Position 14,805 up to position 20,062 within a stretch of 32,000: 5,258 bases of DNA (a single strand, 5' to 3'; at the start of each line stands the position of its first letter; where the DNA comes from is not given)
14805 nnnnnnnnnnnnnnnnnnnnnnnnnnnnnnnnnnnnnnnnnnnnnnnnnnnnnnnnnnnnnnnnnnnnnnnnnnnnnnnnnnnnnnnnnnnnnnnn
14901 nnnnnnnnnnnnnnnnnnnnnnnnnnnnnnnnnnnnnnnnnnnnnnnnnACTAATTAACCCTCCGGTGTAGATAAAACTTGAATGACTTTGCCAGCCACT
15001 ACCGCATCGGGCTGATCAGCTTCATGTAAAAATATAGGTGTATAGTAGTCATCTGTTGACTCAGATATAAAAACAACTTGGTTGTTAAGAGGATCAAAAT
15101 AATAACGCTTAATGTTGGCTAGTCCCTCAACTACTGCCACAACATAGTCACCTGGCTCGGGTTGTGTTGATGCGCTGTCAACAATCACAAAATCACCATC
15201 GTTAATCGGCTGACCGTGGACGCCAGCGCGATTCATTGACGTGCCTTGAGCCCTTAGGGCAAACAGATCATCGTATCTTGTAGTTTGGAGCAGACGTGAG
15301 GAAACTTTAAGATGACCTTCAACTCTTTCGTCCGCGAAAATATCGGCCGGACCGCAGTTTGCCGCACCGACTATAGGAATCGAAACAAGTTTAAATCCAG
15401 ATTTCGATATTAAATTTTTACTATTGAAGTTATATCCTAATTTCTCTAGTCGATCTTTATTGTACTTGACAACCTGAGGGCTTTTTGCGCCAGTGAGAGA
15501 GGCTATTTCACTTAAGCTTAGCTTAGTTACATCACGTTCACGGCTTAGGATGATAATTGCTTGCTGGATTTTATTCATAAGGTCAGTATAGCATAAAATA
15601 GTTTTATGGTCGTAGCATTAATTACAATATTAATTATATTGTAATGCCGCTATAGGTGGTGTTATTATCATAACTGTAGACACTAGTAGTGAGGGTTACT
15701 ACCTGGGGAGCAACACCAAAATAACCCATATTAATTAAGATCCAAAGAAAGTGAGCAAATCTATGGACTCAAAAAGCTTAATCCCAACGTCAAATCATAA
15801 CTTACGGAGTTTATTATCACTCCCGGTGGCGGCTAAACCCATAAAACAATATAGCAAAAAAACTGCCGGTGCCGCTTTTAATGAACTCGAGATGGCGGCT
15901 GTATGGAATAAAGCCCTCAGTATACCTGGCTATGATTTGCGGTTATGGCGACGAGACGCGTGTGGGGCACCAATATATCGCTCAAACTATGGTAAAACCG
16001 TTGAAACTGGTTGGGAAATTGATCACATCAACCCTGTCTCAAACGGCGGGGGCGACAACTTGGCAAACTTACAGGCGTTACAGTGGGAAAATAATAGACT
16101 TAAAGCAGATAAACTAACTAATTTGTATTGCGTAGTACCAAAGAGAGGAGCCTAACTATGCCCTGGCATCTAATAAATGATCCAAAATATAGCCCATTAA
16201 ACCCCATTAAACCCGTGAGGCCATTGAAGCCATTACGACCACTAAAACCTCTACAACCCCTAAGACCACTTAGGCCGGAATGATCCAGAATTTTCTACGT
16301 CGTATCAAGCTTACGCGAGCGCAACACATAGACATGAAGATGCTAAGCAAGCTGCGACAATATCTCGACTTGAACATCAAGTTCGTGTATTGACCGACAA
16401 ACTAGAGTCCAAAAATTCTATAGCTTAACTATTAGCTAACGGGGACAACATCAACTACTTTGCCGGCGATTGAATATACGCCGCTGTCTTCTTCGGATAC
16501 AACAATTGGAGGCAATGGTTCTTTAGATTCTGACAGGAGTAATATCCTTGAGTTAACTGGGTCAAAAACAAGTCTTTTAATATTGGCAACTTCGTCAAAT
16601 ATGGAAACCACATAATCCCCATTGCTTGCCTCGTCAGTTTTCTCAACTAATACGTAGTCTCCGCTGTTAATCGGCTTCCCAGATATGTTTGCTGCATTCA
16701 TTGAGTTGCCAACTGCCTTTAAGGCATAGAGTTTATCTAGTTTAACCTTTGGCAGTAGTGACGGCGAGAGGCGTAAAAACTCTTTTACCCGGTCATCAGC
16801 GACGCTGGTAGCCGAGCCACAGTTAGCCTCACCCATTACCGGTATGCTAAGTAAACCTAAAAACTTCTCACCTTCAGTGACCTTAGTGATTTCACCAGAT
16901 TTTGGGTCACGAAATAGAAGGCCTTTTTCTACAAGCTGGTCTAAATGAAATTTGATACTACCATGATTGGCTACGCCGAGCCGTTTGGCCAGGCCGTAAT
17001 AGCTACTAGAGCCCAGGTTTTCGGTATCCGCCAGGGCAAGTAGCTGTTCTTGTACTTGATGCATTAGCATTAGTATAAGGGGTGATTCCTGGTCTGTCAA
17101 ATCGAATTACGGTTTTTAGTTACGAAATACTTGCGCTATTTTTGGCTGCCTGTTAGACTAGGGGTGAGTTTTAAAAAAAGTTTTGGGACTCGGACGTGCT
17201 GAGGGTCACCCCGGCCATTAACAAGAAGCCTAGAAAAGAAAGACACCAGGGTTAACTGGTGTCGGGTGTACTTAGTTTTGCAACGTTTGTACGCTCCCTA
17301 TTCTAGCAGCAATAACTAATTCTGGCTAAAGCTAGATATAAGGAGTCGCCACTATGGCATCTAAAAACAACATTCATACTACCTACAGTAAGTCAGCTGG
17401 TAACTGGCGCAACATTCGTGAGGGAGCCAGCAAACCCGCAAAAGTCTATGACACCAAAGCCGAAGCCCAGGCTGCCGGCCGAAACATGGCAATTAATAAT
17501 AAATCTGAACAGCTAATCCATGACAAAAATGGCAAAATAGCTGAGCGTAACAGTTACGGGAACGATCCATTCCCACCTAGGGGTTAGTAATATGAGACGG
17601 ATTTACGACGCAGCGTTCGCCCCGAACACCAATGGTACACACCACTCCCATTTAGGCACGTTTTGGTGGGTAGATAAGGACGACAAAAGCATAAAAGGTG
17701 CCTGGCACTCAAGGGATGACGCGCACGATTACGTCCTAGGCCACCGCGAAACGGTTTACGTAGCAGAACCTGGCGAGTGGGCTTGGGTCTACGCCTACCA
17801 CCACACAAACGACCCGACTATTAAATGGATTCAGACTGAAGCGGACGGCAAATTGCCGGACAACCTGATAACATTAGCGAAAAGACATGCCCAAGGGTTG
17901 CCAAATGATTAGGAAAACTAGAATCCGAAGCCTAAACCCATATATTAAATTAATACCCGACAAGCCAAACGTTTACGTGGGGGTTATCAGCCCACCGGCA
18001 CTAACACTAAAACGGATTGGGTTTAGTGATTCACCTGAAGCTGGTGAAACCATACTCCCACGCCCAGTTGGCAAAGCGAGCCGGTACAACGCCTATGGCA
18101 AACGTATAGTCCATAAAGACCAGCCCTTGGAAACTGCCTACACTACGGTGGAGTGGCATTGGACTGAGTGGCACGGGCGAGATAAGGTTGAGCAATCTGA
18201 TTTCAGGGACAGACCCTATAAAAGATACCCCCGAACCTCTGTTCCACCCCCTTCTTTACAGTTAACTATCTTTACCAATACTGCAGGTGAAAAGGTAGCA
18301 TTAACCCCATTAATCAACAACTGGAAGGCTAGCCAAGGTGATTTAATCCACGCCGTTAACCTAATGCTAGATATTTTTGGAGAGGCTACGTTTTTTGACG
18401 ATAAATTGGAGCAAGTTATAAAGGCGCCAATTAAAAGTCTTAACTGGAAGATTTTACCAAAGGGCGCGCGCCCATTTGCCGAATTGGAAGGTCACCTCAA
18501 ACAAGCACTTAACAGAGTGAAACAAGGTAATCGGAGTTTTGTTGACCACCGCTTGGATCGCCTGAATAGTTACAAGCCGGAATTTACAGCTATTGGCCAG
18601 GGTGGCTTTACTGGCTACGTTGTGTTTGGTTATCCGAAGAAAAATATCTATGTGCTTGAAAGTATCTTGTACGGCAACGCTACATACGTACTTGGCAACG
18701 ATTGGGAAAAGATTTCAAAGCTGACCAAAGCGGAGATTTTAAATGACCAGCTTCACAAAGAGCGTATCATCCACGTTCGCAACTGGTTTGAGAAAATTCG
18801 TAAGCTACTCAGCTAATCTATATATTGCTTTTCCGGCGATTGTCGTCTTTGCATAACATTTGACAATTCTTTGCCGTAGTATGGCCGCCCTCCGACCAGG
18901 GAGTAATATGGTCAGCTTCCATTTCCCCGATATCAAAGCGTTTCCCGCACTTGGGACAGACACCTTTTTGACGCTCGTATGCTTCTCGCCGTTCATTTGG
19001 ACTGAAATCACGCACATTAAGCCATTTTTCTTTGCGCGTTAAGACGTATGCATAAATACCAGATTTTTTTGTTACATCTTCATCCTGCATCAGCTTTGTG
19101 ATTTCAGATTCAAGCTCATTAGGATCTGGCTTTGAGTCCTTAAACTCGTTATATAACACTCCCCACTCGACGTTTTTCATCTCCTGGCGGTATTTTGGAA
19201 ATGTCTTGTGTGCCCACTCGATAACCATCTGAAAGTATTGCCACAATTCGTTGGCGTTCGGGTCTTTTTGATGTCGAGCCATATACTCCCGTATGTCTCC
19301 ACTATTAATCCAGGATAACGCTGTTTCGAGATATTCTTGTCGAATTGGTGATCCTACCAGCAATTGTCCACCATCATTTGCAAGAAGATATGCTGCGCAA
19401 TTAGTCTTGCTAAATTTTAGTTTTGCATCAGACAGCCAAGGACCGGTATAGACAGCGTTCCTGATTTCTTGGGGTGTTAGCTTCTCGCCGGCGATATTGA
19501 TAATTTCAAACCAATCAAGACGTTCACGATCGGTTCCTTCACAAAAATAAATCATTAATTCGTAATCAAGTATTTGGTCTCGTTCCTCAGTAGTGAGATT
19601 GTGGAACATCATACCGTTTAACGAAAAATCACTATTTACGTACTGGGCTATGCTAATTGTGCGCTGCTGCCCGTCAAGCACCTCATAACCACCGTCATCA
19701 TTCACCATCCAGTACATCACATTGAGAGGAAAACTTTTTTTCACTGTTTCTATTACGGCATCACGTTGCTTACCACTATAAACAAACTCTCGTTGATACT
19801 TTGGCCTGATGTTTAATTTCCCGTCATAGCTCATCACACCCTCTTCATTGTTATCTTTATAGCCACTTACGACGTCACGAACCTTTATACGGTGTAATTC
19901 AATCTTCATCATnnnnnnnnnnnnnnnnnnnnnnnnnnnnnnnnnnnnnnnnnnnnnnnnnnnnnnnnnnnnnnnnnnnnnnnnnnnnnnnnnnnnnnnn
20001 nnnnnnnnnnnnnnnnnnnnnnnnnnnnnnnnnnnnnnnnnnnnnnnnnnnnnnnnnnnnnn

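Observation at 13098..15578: LexA-like repressor + single-TM protein + SMODS/CD-NTase-like enzyme: a compact, possibly damage-gated CBASS-like operon with no recognisable effector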

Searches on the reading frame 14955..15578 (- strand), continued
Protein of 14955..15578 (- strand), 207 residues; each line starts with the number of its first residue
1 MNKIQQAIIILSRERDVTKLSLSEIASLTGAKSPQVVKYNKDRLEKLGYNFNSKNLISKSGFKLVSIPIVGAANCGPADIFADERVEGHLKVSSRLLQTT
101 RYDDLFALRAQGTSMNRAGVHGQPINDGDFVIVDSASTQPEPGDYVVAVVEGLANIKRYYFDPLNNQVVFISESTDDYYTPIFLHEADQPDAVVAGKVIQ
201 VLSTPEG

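Call 80: search_protein_families(library=padloc, proteins=[L036:4313-7132:-, L036:2346-4316:-, L036:1174-2346:-, L036:7223-7945:+, L041:5678-6577:-, L041:5157-5681:-, L041:4611-5063:-, L041:3547-4299:-, L041:1971-3542:-, L041:863-1993:-], max_evalue=0.00001)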
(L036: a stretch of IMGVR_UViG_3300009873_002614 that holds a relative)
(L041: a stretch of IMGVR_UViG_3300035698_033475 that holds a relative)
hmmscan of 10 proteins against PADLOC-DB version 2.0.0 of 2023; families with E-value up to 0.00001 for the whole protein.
L036:4313-7132:- (939 aa): 17 families
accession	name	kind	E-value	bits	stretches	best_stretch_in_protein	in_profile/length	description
PDLC03598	REase_MTase_IIG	-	4.4e-275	913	1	7-933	7-910/912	Type IIG restriction enzyme-methyltransferase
PDLC03627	REase_MTase_IIG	-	8.9e-62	207.1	1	173-881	225-956/1136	Type IIG restriction enzyme-methyltransferase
PDLC03599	REase_MTase_IIG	-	2.2e-57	192.6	2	90-465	100-468/959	Type IIG restriction enzyme-methyltransferase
PDLC02643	DrmMI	-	1.6e-28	97.1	1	513-911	872-1274/1347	DrmMI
PDLC04134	mad2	-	4.5e-15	53.5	1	90-624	81-447/492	mads_2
PDLC03604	REase_MTase_IIG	-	1.9e-11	40.8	1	185-524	241-549/1011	Type IIG restriction enzyme-methyltransferase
PDLC02525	PglX|PglXI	-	4.8e-11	40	1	351-442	283-364/607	PglX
PDLC02644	DrmMI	-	2.3e-10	37.1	0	783-908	687-820/988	DrmMI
PDLC03609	REase_MTase_IIG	-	1.7e-09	34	1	341-428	425-511/1066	Type IIG restriction enzyme-methyltransferase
PDLC02521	PglX|PglXI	-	5.9e-09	32.4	1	348-440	304-386/1174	PglX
PDLC02524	PglX|PglXI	-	1.4e-07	28.3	1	347-505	120-258/722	PglX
PDLC03630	REase_MTase_IIG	-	1.7e-07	27.5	1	289-376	352-430/1100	Type IIG restriction enzyme-methyltransferase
PDLC03600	REase_MTase_IIG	-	2e-07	27.3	0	352-431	301-369/1205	Type IIG restriction enzyme-methyltransferase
PDLC02646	DrmMI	-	5.1e-07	26.2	0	807-932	591-725/792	DrmMI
PDLC02538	PglX|PglXI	-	1.2e-06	26.3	1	350-439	55-140/309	PglX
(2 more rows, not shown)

L036:2346-4316:- (656 aa): 1 family
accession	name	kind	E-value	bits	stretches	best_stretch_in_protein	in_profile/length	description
PDLC02707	PbeA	-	3.3e-10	37.2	0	342-418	573-649/672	PbeA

L036:1174-2346:- (390 aa): 0 families

L036:7223-7945:+ (240 aa): 0 families

L041:5678-6577:- (299 aa): 3 families
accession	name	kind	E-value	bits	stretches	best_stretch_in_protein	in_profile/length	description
PDLC02959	RT-Protease_XI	-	2.4e-11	41.3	1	117-268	336-477/510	single gene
PDLC02960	RT-Protease_XI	-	6.5e-11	39.9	1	105-267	333-473/506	single gene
PDLC03855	LmuA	-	4.3e-07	27.6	1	115-262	10-146/425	-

L041:5157-5681:- (174 aa): 0 families

L041:4611-5063:- (150 aa): 0 families

L041:3547-4299:- (250 aa): 0 families

L041:1971-3542:- (523 aa): 32 families (the best 25 are shown)
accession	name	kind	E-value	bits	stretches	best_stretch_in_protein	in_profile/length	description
PDLC03019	MTase_I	-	2e-141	471.2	1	10-509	5-494/932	Type I methyltransferase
PDLC03035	MTase_I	-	6.6e-110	366.6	2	9-431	6-425/653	Type I methyltransferase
PDLC03240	MTase_II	-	3.5e-88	294.7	1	13-511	8-500/511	Type II methyltransferase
PDLC03022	MTase_I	-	6.8e-73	244.3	1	10-489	3-489/857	Type I methyltransferase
PDLC03031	MTase_I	-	9.2e-68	227.2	1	12-474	7-484/834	Type I methyltransferase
PDLC03027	MTase_I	-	1.1e-63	214.1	1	10-487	5-450/810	Type I methyltransferase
PDLC03028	MTase_I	-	4.6e-53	178.6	1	10-482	726-1198/1236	Type I methyltransferase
PDLC03029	MTase_I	-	3.9e-52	175.6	1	8-507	4-511/661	Type I methyltransferase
PDLC03021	MTase_I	-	4.2e-47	159.1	1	10-504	7-483/491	Type I methyltransferase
PDLC03038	MTase_I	-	7.2e-46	154.5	1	10-440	6-426/896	Type I methyltransferase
PDLC04134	mad2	-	8e-45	151.6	1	2-439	130-489/492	mads_2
PDLC03020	MTase_I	-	1.1e-44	151.2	1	13-369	6-394/410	Type I methyltransferase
PDLC03039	MTase_I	-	2.1e-43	146.5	1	10-442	4-427/708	Type I methyltransferase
PDLC03026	MTase_I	-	2.9e-41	140.1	1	9-508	2-468/487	Type I methyltransferase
PDLC03032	MTase_I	-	1.5e-40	137.1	1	11-384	6-373/1001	Type I methyltransferase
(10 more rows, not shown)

L041:863-1993:- (376 aa): 57 families (the best 25 are shown)
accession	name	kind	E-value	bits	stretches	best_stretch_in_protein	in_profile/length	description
PDLC03094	Specificity_I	-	3e-109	363.5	2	147-371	149-376/384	Type I specificity subunit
PDLC03129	Specificity_I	-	3.5e-34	116.3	2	10-166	10-169/431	Type I specificity subunit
PDLC03148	Specificity_I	-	3.4e-29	99.9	2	186-342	31-189/453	Type I specificity subunit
PDLC03146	Specificity_I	-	2.2e-26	91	2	6-152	25-170/420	Type I specificity subunit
PDLC03087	Specificity_I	-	1.2e-22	78.4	2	189-345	223-385/418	Type I specificity subunit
PDLC03099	Specificity_I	-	1.7e-21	74.8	2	238-356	43-155/405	Type I specificity subunit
PDLC03100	Specificity_I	-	1.2e-18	65.8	2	268-367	89-187/392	Type I specificity subunit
PDLC03068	Specificity_I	-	2.4e-17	61.2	1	231-353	56-174/403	Type I specificity subunit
PDLC03086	Specificity_I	-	5.8e-16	56.5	2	252-355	79-184/458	Type I specificity subunit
PDLC03090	Specificity_I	-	2.9e-15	54.4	2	231-340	73-178/434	Type I specificity subunit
PDLC03164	Specificity_I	-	5.5e-15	53.6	1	218-354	38-176/409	Type I specificity subunit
PDLC03057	Specificity_I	-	5.5e-15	53.1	1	237-341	73-176/407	Type I specificity subunit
PDLC03624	REase_MTase_IIG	-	5.5e-15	52.3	2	184-346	883-1043/1271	Type IIG restriction enzyme-methyltransferase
PDLC03078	Specificity_I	-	7.6e-15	53.3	1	228-342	71-181/419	Type I specificity subunit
PDLC03105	Specificity_I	-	2.5e-14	51.6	2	35-152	62-175/448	Type I specificity subunit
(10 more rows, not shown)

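Call 81: search_protein_families(library=pfam, proteins=[L036:4313-7132:-, L036:2346-4316:-, L036:1174-2346:-, L036:7223-7945:+, L041:5678-6577:-, L041:5157-5681:-, L041:4611-5063:-, L041:3547-4299:-, L041:1971-3542:-, L041:863-1993:-], max_evalue=0.0001)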
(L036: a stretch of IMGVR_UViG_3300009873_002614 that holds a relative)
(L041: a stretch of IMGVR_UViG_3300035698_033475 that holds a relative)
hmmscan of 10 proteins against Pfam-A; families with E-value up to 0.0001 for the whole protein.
L036:4313-7132:- (939 aa): 7 families
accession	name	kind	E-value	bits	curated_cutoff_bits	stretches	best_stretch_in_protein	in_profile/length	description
PF20473.4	MmeI_Mtase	-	9.7e-96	320.3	27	1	335-630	3-258/259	MmeI, DNA-methyltransferase domain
PF20466.3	MmeI_TRD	-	1.7e-67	227.3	27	1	650-851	2-205/207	MmeI, target recognition domain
PF20467.3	MmeI_C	-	1.9e-23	82.9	27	1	855-932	3-80/83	MmeI, C-terminal domain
PF20465.4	MmeI_hel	-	3.5e-21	76.2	27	1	177-255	1-75/75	MmeI, helicase spacer domain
PF20464.3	MmeI_N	-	4.3e-15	56.9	27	1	16-162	13-180/181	MmeI, N-terminal domain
PF07669.17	Eco57I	-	3e-10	40.9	25.3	1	406-581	2-146/171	Eco57I restriction-modification methylase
PF02384.22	N6_Mtase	-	1e-06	28.7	20.4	0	348-431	43-104/311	N-6 DNA Methylase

L036:2346-4316:- (656 aa): 2 families
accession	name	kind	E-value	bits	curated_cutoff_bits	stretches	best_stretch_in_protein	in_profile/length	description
PF00270.35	DEAD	-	1.4e-08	35.1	26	1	29-195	2-158/167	DEAD/DEAH box helicase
PF04851.21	ResIII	-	5.9e-06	26.7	22.5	1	27-173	4-141/164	Type III restriction enzyme, res subunit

L036:1174-2346:- (390 aa): 2 families
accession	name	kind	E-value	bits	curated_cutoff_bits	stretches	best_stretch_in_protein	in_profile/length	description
PF10544.15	T5orf172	-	7.6e-11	42.9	20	1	254-363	1-99/101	T5orf172 domain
PF13455.12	MUG113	-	4.7e-10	40.4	22.3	1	275-363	1-72/73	Meiotically up-regulated gene 113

L036:7223-7945:+ (240 aa): 0 families

L041:5678-6577:- (299 aa): 1 family
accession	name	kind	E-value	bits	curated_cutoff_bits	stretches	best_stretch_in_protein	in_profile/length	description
PF13365.12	Trypsin_2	-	2.5e-12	48.2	27.6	1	141-273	9-140/144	Trypsin-like peptidase domain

L041:5157-5681:- (174 aa): 0 families

L041:4611-5063:- (150 aa): 0 families

L041:3547-4299:- (250 aa): 1 family
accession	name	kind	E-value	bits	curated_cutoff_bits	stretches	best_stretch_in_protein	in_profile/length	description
PF09509.15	Hypoth_Ymh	-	4e-16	59.4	25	1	136-243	3-115/119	Protein of unknown function (Hypoth_ymh)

L041:1971-3542:- (523 aa): 2 families
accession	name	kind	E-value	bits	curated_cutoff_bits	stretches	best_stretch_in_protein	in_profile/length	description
PF02384.22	N6_Mtase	-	2.6e-97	326.3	20.4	1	152-476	2-305/311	N-6 DNA Methylase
PF12161.14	HsdM_N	-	1e-23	84.9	24.5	1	13-139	1-128/135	HsdM N-terminal domain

L041:863-1993:- (376 aa): 1 family
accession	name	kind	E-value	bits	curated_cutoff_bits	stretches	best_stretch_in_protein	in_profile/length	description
PF01420.25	Methylase_S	-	4.2e-13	50.3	22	1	247-358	60-166/168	Type I restriction modification DNA specificity domain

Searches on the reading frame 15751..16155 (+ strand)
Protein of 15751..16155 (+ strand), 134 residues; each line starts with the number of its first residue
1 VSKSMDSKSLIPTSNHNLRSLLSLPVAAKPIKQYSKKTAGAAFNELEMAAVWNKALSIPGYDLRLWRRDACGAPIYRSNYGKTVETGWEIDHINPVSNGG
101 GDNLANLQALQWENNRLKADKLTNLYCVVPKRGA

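Call 3: search_protein_families(library=pfam, proteins=[window:15751-16155:+], max_evalue=1)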
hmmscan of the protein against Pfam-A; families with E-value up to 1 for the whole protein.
window:15751-16155:+ (134 aa): 4 families
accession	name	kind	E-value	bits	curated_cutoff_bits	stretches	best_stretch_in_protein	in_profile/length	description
PF01844.29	HNH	-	2.8e-05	24.6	21.4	1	82-112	11-38/47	HNH endonuclease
PF13395.12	HNH_4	-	0.0032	17.8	22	1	88-121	18-51/54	HNH endonuclease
PF14279.12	HNH_5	-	0.027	14.8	27.5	1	85-110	10-35/56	HNH endonuclease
PF13392.12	HNH_3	-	0.13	12.4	24.8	1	75-94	7-25/46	HNH endonuclease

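Call 4: search_protein_families(library=padloc, proteins=[window:15751-16155:+], max_evalue=1)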
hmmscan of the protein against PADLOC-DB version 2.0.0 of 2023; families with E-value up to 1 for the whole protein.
window:15751-16155:+ (134 aa): 0 families

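Call 53: search_protein_families(library=ncbifam, proteins=[window:15751-16155:+], max_evalue=0.01)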
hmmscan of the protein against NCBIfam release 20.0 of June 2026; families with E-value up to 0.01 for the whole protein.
window:15751-16155:+ (134 aa): 2 families
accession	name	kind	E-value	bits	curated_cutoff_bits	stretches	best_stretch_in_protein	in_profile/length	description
NF040563.1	guided_IscB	equivalog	0.00052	19.2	175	1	78-121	195-238/314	RNA-guided endonuclease IscB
NF049971.1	CRISPR_Cas9d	exception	0.0013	17.4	375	1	74-121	548-596/986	type II CRISPR RNA-guided endonuclease Cas9d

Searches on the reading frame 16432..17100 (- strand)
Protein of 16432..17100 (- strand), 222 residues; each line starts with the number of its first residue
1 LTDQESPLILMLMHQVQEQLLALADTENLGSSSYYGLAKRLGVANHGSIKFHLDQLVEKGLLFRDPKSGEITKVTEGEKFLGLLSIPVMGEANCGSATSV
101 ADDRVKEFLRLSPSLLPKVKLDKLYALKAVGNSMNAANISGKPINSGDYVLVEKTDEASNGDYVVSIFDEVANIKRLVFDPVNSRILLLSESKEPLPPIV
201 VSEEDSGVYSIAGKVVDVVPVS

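Call 3: search_protein_families(library=pfam, proteins=[window:16432-17100:-], max_evalue=1)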
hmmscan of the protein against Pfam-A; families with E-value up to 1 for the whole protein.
window:16432-17100:- (222 aa): 2 families
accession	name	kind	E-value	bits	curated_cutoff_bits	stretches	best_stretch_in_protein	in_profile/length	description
PF00717.28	Peptidase_S24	-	1.3e-15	57.5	23.3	1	87-216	1-116/116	Peptidase S24-like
PF24038.1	DUF7347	-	0.018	15.8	27.6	1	21-58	18-54/77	Domain of unknown function (DUF7347)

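Call 4: search_protein_families(library=padloc, proteins=[window:16432-17100:-], max_evalue=1)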
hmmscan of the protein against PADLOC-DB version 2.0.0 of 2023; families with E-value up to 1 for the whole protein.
window:16432-17100:- (222 aa): 0 families

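Call 53: search_protein_families(library=ncbifam, proteins=[window:16432-17100:-], max_evalue=0.01)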
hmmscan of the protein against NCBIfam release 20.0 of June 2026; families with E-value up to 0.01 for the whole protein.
window:16432-17100:- (222 aa): 2 families
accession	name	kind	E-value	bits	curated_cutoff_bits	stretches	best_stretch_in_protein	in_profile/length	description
TIGR00498.1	lexA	equivalog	5.8e-19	68.5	110.95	1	35-218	29-198/203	transcriptional repressor LexA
NF007621.2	PRK10276.1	subfamily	4.9e-09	36.2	110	1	99-212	6-110/115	translesion error-prone DNA polymerase V autoproteolytic subunit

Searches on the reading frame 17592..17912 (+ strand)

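Call 8: search_protein_families(library=pfam, proteins=[window:17592-17912:+], max_evalue=0.001)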
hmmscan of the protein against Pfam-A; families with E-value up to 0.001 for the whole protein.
window:17592-17912:+ (106 aa): 1 family
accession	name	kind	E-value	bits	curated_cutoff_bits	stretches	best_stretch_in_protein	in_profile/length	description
PF13031.12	DUF3892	-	0.00085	20.2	22.3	0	49-95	26-70/71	Protein of unknown function (DUF3892)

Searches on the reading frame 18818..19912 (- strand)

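Call 9: search_protein_families(library=pfam, proteins=[window:18818-19912:-], max_evalue=0.001)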
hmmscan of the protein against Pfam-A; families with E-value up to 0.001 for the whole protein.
window:18818-19912:- (364 aa): 3 families
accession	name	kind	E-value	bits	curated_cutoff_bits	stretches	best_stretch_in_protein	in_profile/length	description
PF03235.19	GmrSD_N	-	1.1e-17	65.3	33.2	1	35-155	13-198/199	GmrSD restriction endonuclease, N-terminal domain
PF01844.29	HNH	-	1.4e-12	48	21.4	1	319-363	1-46/47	HNH endonuclease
PF14279.12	HNH_5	-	2e-06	28.1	27.5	1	319-361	1-43/56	HNH endonuclease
